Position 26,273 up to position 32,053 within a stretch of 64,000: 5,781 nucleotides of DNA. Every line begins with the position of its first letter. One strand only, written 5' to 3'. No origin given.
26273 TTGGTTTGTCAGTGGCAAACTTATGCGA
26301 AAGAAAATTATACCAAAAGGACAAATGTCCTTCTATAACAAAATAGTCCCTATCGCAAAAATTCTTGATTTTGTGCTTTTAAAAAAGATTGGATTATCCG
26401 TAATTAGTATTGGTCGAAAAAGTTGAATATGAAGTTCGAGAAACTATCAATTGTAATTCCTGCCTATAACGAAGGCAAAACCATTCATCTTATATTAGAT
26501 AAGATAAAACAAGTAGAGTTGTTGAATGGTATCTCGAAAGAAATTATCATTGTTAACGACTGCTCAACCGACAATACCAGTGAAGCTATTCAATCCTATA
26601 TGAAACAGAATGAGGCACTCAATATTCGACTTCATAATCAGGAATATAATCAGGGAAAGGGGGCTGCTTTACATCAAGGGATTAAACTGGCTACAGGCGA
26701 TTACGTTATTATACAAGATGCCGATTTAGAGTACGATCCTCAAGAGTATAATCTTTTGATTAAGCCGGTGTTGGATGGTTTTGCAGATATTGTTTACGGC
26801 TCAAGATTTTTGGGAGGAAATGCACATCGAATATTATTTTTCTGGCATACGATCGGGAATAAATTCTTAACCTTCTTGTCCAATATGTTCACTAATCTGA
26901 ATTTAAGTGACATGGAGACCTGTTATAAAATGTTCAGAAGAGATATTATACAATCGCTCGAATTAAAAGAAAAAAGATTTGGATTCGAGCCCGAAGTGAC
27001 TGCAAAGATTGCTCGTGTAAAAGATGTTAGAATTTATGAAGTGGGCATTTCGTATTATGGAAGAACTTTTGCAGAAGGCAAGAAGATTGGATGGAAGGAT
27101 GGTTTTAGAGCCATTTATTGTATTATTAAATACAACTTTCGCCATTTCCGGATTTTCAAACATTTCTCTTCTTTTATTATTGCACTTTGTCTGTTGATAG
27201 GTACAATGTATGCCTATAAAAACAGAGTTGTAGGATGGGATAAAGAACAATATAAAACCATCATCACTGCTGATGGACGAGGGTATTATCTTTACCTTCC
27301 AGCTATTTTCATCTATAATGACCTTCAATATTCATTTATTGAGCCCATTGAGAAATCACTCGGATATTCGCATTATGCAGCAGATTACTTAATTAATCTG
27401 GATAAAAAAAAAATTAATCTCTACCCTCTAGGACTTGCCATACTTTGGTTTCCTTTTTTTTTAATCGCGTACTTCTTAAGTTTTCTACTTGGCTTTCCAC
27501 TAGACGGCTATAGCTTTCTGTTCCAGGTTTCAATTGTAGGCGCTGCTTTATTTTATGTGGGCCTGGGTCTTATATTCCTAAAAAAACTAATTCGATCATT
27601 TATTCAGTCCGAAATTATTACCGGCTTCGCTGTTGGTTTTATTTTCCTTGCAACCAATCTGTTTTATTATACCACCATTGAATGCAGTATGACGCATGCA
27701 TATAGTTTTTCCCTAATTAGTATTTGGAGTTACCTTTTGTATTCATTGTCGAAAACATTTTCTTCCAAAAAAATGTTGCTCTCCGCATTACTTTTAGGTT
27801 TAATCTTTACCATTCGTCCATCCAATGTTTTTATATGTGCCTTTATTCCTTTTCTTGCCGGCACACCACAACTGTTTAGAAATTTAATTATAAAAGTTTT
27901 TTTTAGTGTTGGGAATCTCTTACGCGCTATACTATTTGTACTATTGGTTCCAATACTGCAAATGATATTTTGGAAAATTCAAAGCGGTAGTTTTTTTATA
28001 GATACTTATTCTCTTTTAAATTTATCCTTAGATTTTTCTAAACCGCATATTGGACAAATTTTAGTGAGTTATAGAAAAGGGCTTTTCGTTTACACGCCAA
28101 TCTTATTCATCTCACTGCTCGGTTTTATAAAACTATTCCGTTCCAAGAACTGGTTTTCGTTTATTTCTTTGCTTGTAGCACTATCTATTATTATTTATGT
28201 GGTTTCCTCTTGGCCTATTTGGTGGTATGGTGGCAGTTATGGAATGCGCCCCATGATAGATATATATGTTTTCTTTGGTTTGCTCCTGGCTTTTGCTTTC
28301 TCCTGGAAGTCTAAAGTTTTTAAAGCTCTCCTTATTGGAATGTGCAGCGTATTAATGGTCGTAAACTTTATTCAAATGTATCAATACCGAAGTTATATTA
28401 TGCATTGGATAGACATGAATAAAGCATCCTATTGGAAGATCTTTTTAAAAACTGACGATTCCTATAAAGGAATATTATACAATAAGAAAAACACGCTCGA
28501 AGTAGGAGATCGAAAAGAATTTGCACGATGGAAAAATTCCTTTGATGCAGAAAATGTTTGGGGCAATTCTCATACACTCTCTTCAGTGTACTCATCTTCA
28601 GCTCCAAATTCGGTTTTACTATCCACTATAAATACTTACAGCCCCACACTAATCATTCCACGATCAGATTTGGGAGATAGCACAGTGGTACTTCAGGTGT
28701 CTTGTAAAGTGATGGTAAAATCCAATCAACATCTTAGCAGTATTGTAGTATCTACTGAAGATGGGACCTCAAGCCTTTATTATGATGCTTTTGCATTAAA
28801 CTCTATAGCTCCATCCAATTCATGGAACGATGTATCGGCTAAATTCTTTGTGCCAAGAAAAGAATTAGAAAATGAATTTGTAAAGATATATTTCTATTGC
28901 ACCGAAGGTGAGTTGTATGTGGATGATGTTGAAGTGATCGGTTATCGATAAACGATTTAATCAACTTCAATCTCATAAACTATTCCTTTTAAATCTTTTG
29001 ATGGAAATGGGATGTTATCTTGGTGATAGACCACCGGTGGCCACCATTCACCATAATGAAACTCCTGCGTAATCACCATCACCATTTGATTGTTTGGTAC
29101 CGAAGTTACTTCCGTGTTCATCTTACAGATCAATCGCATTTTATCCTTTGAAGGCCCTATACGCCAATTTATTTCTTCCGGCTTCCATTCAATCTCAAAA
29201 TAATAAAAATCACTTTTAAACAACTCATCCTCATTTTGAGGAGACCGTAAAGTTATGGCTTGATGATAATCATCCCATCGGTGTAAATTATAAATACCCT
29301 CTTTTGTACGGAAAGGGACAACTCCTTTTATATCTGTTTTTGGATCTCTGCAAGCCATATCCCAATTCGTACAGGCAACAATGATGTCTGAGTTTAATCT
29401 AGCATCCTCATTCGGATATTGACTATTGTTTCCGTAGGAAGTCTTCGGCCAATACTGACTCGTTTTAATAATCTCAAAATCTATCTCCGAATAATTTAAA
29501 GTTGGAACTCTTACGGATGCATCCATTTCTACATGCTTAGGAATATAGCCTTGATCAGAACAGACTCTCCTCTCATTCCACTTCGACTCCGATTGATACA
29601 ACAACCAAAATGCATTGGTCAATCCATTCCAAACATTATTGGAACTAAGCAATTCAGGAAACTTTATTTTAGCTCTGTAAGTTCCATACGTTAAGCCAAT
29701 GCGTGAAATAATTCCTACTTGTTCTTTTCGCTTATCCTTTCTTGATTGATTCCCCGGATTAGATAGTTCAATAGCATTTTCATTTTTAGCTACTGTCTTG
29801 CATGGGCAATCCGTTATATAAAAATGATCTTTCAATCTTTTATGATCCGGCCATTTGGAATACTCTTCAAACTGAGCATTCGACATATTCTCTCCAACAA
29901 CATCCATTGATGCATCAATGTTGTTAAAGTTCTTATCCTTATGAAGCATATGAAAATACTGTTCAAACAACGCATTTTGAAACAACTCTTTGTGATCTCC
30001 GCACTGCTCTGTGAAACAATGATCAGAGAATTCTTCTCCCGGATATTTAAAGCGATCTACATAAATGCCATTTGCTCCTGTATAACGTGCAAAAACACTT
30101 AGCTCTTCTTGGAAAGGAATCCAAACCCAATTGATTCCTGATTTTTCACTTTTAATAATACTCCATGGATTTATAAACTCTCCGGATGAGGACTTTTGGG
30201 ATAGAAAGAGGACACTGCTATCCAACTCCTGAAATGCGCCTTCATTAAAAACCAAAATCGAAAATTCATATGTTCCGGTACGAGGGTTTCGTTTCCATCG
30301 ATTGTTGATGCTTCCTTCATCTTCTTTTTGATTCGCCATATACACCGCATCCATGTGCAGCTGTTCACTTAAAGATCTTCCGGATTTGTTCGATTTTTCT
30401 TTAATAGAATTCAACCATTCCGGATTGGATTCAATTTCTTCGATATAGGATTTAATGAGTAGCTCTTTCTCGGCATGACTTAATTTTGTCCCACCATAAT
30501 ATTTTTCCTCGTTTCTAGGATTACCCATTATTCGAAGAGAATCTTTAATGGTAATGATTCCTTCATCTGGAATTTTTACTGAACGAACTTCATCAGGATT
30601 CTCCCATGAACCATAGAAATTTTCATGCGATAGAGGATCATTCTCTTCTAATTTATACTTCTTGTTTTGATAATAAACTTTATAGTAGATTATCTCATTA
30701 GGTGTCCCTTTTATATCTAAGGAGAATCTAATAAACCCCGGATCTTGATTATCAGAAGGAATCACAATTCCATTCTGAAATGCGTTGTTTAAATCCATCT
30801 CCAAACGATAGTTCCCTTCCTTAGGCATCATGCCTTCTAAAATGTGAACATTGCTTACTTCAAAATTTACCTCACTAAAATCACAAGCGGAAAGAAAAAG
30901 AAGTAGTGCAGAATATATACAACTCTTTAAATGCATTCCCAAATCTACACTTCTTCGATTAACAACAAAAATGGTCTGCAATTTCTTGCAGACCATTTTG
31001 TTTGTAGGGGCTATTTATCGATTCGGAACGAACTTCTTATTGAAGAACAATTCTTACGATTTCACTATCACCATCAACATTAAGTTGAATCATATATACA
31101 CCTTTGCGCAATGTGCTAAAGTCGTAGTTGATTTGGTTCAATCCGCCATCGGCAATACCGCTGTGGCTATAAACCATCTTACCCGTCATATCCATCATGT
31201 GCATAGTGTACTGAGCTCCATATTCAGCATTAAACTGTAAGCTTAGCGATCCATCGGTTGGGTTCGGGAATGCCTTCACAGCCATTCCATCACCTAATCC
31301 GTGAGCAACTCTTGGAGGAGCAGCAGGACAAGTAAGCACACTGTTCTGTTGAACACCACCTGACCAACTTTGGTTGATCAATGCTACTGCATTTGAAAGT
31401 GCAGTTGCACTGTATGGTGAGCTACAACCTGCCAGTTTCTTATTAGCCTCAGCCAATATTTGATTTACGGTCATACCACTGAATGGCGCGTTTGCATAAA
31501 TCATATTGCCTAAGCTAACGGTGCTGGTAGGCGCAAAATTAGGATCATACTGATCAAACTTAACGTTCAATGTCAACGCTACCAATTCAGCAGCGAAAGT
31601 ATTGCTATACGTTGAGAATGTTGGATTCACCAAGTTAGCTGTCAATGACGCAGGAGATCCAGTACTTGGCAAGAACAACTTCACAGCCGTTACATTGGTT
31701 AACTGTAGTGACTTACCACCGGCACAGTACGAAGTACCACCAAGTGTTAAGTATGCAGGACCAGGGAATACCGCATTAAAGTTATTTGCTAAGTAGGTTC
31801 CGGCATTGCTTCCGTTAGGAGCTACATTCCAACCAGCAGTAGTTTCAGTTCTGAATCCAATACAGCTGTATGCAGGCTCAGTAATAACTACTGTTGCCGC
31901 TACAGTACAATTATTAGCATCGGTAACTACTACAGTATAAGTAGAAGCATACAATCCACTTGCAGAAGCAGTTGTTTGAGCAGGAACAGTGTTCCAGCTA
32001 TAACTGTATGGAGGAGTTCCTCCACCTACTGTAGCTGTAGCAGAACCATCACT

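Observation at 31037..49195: Single 18.2-kb gene encoding a 6052-aa SprB-like T9SS-secreted surface protein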

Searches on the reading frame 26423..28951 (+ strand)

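Call 5: search_protein_families(library=pfam, proteins=[window:26423-28951:+], max_evalue=0.01)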
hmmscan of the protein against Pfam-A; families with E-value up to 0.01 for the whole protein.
window:26423-28951:+ (842 aa): 3 families
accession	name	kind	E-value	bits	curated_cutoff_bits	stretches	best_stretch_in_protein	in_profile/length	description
PF00535.33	Glycos_transf_2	-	1.5e-33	116.5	23.3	1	9-177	1-165/168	Glycosyl transferase family 2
PF10111.15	Glyco_tranf_2_2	-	1.4e-07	31.8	27.3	1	9-102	1-92/276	Glycosyltransferase like family 2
PF13641.12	Glyco_tranf_2_3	-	0.00016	22.2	27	1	8-101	3-96/230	Glycosyltransferase like family 2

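Call 6: search_protein_families(library=ncbifam, proteins=[window:26423-28951:+], max_evalue=0.01)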
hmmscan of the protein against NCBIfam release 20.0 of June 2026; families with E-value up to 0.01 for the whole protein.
window:26423-28951:+ (842 aa): 21 families
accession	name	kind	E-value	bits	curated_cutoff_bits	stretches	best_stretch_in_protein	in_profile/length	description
TIGR04182.1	glyco_TIGR04182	equivalog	2.3e-31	109.3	325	1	8-264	2-242/293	S-layer glycoprotein N-glycosyltransferase AglJ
NF007482.0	PRK10073.1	equivalog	1.2e-18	67.3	423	1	3-115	3-109/334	glycosyltransferase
NF047588.1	GlcsyltransPgfSStrep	equivalog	1.3e-18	67.3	500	1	7-258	2-242/308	glycosyltransferase PgfS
TIGR03937.1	PgaC_IcaA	equivalog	7.7e-18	64.6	422.3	1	4-116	43-150/407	poly-beta-1,6-N-acetyl-D-glucosamine synthase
NF007986.1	PRK10714.1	equivalog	1.2e-16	60.6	529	1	3-220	3-209/316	undecaprenyl-phosphate 4-deoxy-4-formamido-L-arabinose transferase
NF010496.0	PRK13915.1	equivalog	6.3e-14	51.8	262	1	6-117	31-143/307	glucosyl-3-phosphoglycerate synthase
NF041875.1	EPS_EpsD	equivalog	7.2e-14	51.9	370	1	8-106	1-94/325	exopolysaccharide biosynthesis glycosyltransferase EpsD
NF038302.1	EPS_HpsE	equivalog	1.4e-13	50.6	300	1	7-101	2-96/307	hormogonium polysaccharide biosynthesis glycosyltransferase HpsE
NF058614.1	PPMAGASynPpgS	equivalog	6.2e-13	48.7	370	1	10-206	4-191/226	polyprenyl-phospho-N-acetylgalactosaminyl synthase PpgS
NF047683.1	TeichurnBiosyTuaG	equivalog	4.9e-12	46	400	1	3-108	3-103/252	teichuronic acid biosynthesis protein TuaG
NF041391.1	DPhHxTase_Halo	equivalog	6.9e-11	41.5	375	1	14-215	3-187/213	dolichyl-phosphate hexose transferase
NF050050.1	ProtGlycPglI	equivalog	2.1e-10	40.5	500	1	6-124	2-116/306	GalNAc(5)-diNAcBac-PP-undecaprenol beta-1,3-glucosyltransferase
TIGR04283.1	glyco_like_mftF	equivalog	7.1e-10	38.8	182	1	8-116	1-96/221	TIGR04283 family arsenosugar biosynthesis glycosyltransferase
NF007453.0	PRK10018.1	equivalog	1.2e-07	31.7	382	1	8-111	8-106/280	colanic acid biosynthesis glycosyltransferase WcaA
NF053739.1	GlytfEpsEBac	equivalog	3e-07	29.7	450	1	7-101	2-92/265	glycosyltransferase EpsE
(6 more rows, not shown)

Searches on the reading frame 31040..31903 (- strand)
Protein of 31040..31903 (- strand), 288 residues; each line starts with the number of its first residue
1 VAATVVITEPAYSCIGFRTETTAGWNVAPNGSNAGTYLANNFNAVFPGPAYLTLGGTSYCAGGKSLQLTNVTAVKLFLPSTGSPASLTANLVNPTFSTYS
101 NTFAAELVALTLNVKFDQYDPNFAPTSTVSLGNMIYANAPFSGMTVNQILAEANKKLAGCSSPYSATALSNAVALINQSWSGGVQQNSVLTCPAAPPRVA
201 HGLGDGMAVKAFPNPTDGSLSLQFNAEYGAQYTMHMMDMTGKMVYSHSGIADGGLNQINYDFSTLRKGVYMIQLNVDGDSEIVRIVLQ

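Call 73: find_homologous_proteins(query=window:31040-31903:-, max_evalue=0.001)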
Query window:31040-31903:- (288 aa): 6 proteins with E <= 0.001 among 1614 candidates.
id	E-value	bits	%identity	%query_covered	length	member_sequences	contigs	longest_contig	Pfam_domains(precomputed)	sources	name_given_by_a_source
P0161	1.4e-92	328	57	99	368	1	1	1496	PF13573.13,PF18962.8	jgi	jgi:hypothetical protein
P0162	3.6e-71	258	57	76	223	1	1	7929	PF18962.8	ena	-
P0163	3.3e-60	222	42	99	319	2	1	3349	PF18962.8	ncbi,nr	ncbi:MAG: T9SS type A sorting domain-containing protein, partial [Bacteroidia bacterium]|nr:T9SS typ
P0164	8.9e-53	198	54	61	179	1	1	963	PF18962.8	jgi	jgi:hypothetical protein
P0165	8.2e-16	76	31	51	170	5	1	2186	PF18962.8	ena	-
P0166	1.3e-15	76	33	53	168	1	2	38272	PF18962.8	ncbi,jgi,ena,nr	ncbi:MAG: hypothetical protein COW65_12565 [Cytophagales bacterium CG18_big_fil_WC_8_21_14_2_50_42_9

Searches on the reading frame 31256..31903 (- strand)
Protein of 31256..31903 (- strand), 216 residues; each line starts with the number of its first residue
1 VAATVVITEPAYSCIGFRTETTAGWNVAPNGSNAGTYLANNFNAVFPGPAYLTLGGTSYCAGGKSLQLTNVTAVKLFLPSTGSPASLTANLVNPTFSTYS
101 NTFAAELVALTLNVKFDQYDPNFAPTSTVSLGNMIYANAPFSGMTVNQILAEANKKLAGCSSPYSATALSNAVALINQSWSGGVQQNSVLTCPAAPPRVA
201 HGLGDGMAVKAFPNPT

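Call 34: search_protein_families(library=pfam, proteins=[window:31256-31903:-], max_evalue=5)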
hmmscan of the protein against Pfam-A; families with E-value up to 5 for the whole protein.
window:31256-31903:- (216 aa): 0 families
